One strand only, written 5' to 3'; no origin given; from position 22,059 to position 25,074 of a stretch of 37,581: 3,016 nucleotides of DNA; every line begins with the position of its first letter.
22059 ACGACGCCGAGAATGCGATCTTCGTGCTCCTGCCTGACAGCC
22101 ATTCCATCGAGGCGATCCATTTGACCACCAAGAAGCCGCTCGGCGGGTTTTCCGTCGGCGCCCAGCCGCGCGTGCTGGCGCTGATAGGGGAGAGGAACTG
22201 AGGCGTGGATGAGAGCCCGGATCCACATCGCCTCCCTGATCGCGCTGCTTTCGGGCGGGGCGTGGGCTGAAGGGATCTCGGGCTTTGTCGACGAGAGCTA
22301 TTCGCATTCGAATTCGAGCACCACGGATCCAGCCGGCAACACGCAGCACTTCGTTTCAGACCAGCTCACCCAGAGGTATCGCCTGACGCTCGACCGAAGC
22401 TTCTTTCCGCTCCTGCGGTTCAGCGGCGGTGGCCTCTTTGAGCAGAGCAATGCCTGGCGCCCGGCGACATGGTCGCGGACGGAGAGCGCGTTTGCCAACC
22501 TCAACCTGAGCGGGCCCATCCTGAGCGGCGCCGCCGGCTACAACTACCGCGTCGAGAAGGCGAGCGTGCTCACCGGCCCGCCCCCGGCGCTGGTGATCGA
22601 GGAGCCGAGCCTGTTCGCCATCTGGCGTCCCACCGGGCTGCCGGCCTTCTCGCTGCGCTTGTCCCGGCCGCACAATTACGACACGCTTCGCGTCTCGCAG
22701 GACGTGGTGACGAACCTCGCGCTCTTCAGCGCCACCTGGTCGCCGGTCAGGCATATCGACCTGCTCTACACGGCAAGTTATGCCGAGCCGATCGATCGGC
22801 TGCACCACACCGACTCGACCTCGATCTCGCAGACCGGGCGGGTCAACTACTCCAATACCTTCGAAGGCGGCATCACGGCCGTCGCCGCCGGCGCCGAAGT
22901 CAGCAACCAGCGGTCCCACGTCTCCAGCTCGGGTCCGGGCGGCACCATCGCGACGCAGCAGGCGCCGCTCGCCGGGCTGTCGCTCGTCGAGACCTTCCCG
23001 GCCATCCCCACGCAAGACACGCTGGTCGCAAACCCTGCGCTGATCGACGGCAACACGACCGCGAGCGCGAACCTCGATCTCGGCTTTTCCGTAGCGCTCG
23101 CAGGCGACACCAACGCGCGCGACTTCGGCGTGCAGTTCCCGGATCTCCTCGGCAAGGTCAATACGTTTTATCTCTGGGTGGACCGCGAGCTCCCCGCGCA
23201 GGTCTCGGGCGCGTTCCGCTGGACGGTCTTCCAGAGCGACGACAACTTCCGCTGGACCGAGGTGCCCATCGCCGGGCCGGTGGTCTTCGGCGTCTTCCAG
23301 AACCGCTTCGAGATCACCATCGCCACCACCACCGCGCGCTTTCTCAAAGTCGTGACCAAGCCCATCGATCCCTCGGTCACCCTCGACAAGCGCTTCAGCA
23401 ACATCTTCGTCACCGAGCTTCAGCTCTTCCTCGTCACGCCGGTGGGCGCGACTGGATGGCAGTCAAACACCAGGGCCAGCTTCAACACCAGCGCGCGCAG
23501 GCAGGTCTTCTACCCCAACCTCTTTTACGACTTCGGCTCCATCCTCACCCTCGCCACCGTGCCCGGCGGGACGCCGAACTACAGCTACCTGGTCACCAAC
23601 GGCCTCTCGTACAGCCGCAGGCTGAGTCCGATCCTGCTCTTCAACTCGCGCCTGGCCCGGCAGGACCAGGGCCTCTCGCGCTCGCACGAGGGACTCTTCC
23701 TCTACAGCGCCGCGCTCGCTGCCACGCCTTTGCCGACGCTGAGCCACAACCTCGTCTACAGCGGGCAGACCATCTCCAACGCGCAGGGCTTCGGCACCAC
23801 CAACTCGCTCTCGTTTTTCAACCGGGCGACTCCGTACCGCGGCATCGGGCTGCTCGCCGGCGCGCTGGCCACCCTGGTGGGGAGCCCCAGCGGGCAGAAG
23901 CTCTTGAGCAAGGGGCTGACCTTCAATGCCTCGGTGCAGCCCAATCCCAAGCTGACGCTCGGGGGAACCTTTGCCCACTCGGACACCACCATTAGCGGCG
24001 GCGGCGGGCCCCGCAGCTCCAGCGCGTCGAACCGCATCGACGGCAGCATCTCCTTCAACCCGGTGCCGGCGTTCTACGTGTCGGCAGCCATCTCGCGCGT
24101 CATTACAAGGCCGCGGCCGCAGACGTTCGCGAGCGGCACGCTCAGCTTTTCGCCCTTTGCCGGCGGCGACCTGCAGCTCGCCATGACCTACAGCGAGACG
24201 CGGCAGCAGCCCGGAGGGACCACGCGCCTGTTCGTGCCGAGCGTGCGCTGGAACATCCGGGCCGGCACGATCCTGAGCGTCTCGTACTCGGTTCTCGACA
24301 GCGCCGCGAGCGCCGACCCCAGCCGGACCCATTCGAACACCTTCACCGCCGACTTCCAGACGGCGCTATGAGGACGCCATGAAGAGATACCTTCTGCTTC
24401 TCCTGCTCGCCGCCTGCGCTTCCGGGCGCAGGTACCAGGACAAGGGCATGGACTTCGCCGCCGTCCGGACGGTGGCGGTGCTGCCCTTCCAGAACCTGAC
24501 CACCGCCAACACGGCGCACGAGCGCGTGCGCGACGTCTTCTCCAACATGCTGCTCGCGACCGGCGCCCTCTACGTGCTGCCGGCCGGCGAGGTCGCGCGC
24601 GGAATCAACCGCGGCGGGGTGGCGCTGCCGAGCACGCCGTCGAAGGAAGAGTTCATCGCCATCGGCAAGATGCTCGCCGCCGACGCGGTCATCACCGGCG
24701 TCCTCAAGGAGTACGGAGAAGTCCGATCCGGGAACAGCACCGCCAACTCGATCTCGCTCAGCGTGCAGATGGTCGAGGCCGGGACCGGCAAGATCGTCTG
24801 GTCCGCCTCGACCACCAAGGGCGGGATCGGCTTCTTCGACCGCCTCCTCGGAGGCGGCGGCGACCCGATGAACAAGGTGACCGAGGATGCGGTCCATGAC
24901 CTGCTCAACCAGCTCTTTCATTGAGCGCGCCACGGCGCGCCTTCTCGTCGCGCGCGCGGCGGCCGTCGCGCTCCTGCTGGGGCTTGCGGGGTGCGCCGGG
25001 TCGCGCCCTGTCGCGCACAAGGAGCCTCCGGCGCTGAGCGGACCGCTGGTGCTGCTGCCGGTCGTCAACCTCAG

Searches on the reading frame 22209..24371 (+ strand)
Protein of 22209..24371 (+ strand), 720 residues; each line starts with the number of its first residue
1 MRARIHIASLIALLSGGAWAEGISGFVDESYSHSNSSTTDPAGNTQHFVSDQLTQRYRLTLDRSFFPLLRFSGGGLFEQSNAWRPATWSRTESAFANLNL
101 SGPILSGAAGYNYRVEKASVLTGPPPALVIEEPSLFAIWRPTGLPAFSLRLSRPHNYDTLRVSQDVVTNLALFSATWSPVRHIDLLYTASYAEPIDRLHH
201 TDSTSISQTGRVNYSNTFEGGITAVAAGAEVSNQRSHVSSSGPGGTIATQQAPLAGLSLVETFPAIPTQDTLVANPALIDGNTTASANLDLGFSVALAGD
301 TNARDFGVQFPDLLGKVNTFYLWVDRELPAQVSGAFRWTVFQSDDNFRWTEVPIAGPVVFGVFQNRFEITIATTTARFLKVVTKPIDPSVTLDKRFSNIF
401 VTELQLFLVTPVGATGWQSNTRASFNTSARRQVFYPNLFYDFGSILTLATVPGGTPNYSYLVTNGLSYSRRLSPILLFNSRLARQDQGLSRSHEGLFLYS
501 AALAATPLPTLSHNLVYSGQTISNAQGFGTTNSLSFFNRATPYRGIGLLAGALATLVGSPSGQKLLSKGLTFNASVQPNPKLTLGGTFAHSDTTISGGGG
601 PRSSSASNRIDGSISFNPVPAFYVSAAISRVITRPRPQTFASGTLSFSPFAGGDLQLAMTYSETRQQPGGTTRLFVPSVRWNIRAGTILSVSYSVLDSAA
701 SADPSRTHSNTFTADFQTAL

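Call 5: search_protein_families(library=pfam, proteins=[window:22209-24371:+], max_evalue=0.01)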
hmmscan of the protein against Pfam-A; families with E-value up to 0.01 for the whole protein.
window:22209-24371:+ (720 aa): 0 families

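Call 7: search_protein_families(library=ncbifam, proteins=[window:22209-24371:+], max_evalue=0.01)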
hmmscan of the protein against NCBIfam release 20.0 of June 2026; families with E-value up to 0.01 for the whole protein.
window:22209-24371:+ (720 aa): 0 families

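Call 25: find_homologous_proteins(query=window:22209-24371:+, max_evalue=0.00001)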
Query window:22209-24371:+ (720 aa): 164 proteins with E <= 0.00001 among 8000 candidates; the best 120 are listed.
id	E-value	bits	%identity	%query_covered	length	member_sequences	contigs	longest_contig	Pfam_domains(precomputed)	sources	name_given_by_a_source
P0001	0.0e+0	1595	100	100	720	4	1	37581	-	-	-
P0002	0.0e+0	1235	77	100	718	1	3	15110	-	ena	-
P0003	3.1e-248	844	56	100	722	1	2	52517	-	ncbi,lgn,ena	-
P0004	1.0e-246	839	54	100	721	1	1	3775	-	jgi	jgi:hypothetical protein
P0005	9.5e-228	776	51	100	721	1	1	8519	-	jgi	-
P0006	2.7e-227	775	53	100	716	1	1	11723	-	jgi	-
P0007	5.6e-227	774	52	100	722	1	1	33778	-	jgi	jgi:hypothetical protein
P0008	3.9e-226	771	52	100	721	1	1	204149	-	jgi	jgi:hypothetical protein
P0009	8.7e-226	770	53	100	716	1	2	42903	-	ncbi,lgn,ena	-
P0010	2.8e-224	765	52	100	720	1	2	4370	-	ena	-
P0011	2.4e-215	735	51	98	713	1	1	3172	-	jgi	jgi:hypothetical protein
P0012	2.9e-214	732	50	100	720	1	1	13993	-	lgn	-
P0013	1.4e-198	680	49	97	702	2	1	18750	-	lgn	-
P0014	9.7e-196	670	52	86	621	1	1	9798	-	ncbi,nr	ncbi:MAG TPA: hypothetical protein VLW85_04360, partial [Myxococcales bacterium]|nr:hypothetical pro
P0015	3.8e-192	658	48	96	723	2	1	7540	-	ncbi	-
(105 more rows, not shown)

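Call 41: predict_structure(alignment_id=A1)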
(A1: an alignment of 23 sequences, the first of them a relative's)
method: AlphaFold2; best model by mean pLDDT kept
length: 720 residues; sequences in the alignment: 23
mean_pLDDT: 87.2   pTM: 0.63
mean pLDDT of the five models: 87.2, 85.1, 85.1, 82.5, 81.8
residues with pLDDT >= 90: 412; 70-90: 235; 50-70: 54; < 50: 19
segments of 3 or more residues with pLDDT < 50: 1-6, 12-18, 295-298
pLDDT, mean of each block of 10 residues (from residue 1): 46 46 91 89 80 94 88 94 81 95 93 90 77 97 95 94 90 96 96 91 93 94 95 89 74 83 65 79 79 60 86 78 87 89 87 90 87 90 82 72 90 72 95 90 94 79 95 95 91 90 95 97 88 97 93 94 92 94 95 88 89 94 94 81 94 90 83 94 94 91 79 95
secondary structure, 60 per line:
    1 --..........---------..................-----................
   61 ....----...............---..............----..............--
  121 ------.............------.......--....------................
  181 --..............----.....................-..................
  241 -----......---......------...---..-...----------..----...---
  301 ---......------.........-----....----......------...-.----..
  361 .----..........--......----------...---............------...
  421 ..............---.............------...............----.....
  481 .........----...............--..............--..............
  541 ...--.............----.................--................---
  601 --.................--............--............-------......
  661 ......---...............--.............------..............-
elements in order (helices of 4 or more, strands of 3 or more residues): H3-12 E22-39 E45-64 E69-83 E87-100 E105-118 E127-139 E146-152 E155-158 E165-180 E183-196 E201-218 E223-240 E246-251 E255-260 E304-309 E316-324 H330-333 E338-343 E350-352 E359-361 E366-375 E378-383 E400-411 E418-434 E438-450 E457-471 E476-489 E494-508 E511-524 E527-543 E546-558 E563-579 E582-597 E603-619 E622-633 E636-647 E655-666 E670-684 E687-699 E706-719

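Call 45: fold_search(model_id=the predicted structure, library=pdb)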
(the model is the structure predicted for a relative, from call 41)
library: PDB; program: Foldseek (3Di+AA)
matches with E <= 10: 848; with E <= 0.001: 185
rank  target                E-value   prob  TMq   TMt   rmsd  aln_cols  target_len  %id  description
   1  5fok_B                8.9e-09  1.00  0.22  0.23  18.7       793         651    9  Crystal structure of the siderophore receptor PiuA from Pseudomonas aeruginosa (released 2016-05-11)
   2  5fp1                  1.2e-08  1.00  0.23  0.23  19.6       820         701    8  Crystal structure of the siderophore receptor PiuA from Acinetobacter baumannii (released 2016-05-11)
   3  5nec_A                2.1e-08  1.00  0.23  0.25  19.9       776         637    9  Crystal structure of the siderophore receptor PiuD from Pseudomonas aeruginosa (released 2018-02-07)
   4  2hdi_A                2.9e-08  1.00  0.24  0.27  14.8       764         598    8  Crystal structure of the Colicin I receptor Cir from E.coli in complex with receptor binding domain of Colicin Ia. (released 2007-05-08)
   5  5fok_A                4.0e-08  1.00  0.23  0.24  18.5       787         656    8  Crystal structure of the siderophore receptor PiuA from Pseudomonas aeruginosa (released 2016-05-11)
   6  5nec_B                4.4e-08  1.00  0.22  0.24  21.1       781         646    9  Crystal structure of the siderophore receptor PiuD from Pseudomonas aeruginosa (released 2018-02-07)
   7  1xkw                  5.0e-08  1.00  0.25  0.26  19.9       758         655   10  Pyochelin outer membrane receptor FptA from Pseudomonas aeruginosa (released 2005-10-04)
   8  8s34_A                7.6e-08  1.00  0.20  0.21  20.6       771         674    9  Ferric-mycobactin receptor (FemA) in complex with aeruginic acid (released 2025-02-26)
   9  5mzs                  9.5e-08  1.00  0.27  0.27  16.7       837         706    9  Crystal structure of the ferric enterobactin receptor (PfeA) mutant (R480A_Q482A) from Pseudomonas aeruginosa (released 2018-02-14)
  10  6i2j                  1.1e-07  1.00  0.26  0.27  16.1       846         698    8  Crystal structure of the ferric enterobactin receptor mutant (Q482A) from Pseudomonas aeruginosa (PfeA) in complex with  (released 2019-01-16)
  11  1by5_A                1.4e-07  1.00  0.23  0.23  19.7       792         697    8  FHUA FROM E. COLI, WITH ITS LIGAND FERRICHROME (released 1999-01-13)
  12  2hdf                  1.7e-07  1.00  0.25  0.28  14.6       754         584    8  Crystal structure of the Colicin I receptor Cir from E.coli (released 2007-05-08)
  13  5fr8_A                1.8e-07  1.00  0.25  0.25  21.2       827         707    8  Crystal structure of the siderophore receptor PirA from Acinetobacter baumannii (released 2016-05-11)
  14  9nn6_A                1.9e-07  1.00  0.26  0.28  15.7       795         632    8  E. coli Cir in Complex with the RBD of Microcin V (released 2025-09-24)
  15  9gbc_A                2.1e-07  1.00  0.30  0.32  18.5       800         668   10  Bacteroides thetaiotaomicron siderophore transporter XusA in complex with surface-exposed lipoprotein XusB (released 2025-08-06)
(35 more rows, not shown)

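Call 47: find_encoding_contigs(protein=P0009, flank=10000, max_places=2)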
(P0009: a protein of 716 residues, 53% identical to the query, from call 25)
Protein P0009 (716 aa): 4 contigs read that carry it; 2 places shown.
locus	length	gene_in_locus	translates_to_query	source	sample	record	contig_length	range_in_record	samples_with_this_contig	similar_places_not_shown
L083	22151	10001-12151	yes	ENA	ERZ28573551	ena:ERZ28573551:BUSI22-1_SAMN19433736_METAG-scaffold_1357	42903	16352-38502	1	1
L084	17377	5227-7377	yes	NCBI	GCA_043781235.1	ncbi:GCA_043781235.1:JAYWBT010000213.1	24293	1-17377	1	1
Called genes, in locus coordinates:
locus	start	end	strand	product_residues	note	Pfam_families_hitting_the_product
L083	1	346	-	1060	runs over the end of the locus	-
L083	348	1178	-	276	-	-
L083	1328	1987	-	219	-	-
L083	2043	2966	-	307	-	PF01379:Porphobil_deam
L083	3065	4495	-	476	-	PF00072:Response_reg, PF00158:Sigma54_activat, PF14532:Sigma54_activ_2, PF07728:AAA_5 (weak), PF25601:AAA_lid_14, PF02954:HTH_8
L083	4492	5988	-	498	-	PF00672:HAMP (weak), PF00512:HisKA, PF02518:HATPase_c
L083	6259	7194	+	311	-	PF01436:NHL (faint)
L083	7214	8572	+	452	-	PF14537:Cytochrom_c3_2 (faint), PF09699:Paired_CXXCH_1 (faint), PF22113:Mtrc-MtrF_II-IV_dom (faint)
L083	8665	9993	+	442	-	PF02239:Cytochrom_D1 (faint), PF21783:YNCE, PF10282:Lactonase (faint), PF25174:Beta-prop_THOC3 (weak)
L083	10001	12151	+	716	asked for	-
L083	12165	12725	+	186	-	PF05643:GNA1162-like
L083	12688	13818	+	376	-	-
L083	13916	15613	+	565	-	PF13145:Rotamase_2, PF00639:Rotamase (weak), PF13145:Rotamase_2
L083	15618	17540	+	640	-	-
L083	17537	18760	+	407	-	PF22678:Cytochrom_c_NrfB-like (faint), PF02085:Cytochrom_CIII (faint), PF14522:Cytochrome_C7 (faint), PF14537:Cytochrom_c3_2 (faint), PF22113:Mtrc-MtrF_II-IV_dom (faint), PF09699:Paired_CXXCH_1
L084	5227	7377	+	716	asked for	-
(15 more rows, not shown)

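Call 48: find_encoding_contigs(protein=P0002, flank=10000, max_places=2)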
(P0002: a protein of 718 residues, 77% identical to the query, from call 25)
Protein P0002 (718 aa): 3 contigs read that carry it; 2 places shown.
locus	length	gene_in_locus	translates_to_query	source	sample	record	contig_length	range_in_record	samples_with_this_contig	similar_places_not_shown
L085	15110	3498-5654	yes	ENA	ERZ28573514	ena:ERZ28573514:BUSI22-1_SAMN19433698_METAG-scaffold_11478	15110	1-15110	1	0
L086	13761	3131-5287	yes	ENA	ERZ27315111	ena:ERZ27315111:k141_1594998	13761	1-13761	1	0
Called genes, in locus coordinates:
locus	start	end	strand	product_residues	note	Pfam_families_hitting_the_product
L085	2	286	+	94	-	?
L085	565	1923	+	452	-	PF09699:Paired_CXXCH_1 (faint), PF14522:Cytochrome_C7 (faint), PF22113:Mtrc-MtrF_II-IV_dom (faint), PF13442:Cytochrome_CBB3 (faint)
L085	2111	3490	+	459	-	PF21783:YNCE (weak), PF02239:Cytochrom_D1 (faint), PF10282:Lactonase (faint)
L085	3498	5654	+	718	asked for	-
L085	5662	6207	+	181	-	PF13036:LpoB (faint), PF05643:GNA1162-like (weak)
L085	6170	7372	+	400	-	-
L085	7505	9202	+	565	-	PF00639:Rotamase (weak), PF13145:Rotamase_2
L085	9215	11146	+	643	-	-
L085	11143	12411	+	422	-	PF14522:Cytochrome_C7 (faint), PF14537:Cytochrom_c3_2 (faint), PF02085:Cytochrom_CIII (faint), PF22113:Mtrc-MtrF_II-IV_dom (faint), PF09699:Paired_CXXCH_1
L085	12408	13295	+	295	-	PF01436:NHL (weak)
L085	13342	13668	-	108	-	PF07719:TPR_2 (faint), PF13181:TPR_8 (faint), PF13428:TPR_14 (faint), PF00515:TPR_1 (faint), PF13371:TPR_9 (faint), PF13432:TPR_16 (weak)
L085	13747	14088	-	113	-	PF14522:Cytochrome_C7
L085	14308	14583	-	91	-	-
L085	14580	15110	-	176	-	?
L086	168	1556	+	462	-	PF09699:Paired_CXXCH_1 (faint), PF14537:Cytochrom_c3_2 (faint), PF22113:Mtrc-MtrF_II-IV_dom (faint), PF13442:Cytochrome_CBB3 (faint)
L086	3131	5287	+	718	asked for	-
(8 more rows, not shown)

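Call 67: search_protein_families(library=pfam, alignment_id=A1, max_evalue=1)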
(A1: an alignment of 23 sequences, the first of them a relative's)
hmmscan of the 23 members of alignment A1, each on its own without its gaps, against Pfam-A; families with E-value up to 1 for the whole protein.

A. member 1, P0001 (720 aa): 1 family
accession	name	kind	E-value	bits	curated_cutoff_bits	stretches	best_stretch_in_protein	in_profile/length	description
PF13573.12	SprB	-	0.021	14.9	28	1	449-465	19-35/37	SprB repeat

B. families by the number of members that match (of 23 scanned): 6 families
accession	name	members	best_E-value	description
PF22633.2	F5_F8_type_C_2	6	4.2e-06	NedA-like, galactose-binding domain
PF13505.12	OMP_b-brl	4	0.0032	Outer membrane protein beta-barrel domain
PF00754.31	F5_F8_type_C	3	0.00045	F5/8 type C domain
PF25222.1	DUF7840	2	0.0069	Domain of unknown function (DUF7840)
PF13573.12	SprB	1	0.021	SprB repeat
PF23953.1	TPR_COPA_B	1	0.31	COPA/B TPR domain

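Call 72: search_solved_structures(query=window:22209-24371:+, max_evalue=1)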
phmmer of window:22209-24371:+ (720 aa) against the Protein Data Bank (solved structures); distinct sequences matched with E-value up to 1: 0.

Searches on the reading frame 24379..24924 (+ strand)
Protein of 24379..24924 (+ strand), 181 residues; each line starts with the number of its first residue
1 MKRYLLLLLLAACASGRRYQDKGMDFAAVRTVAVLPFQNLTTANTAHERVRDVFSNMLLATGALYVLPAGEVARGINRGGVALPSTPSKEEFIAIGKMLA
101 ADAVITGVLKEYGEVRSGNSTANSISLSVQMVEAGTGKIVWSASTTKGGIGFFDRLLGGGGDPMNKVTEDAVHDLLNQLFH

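Call 5: search_protein_families(library=pfam, proteins=[window:24379-24924:+], max_evalue=0.01)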
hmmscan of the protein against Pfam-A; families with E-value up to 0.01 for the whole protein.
window:24379-24924:+ (181 aa): 2 families
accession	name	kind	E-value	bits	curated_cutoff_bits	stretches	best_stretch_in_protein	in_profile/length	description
PF13036.11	LpoB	-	6e-06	26.7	22.3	1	30-144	30-144/147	Peptidoglycan-synthase activator LpoB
PF05643.16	GNA1162-like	-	7.4e-06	26.1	25.9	1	30-145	12-126/185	Putative lipoprotein GNA1162-like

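Call 7: search_protein_families(library=ncbifam, proteins=[window:24379-24924:+], max_evalue=0.01)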
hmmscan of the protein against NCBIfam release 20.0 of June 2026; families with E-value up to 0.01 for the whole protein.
window:24379-24924:+ (181 aa): 1 family
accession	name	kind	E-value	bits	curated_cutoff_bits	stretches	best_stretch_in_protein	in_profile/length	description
TIGR02722.1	lp_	equivalog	0.00042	20.4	110.55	1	89-144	130-184/189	penicillin-binding protein activator LpoB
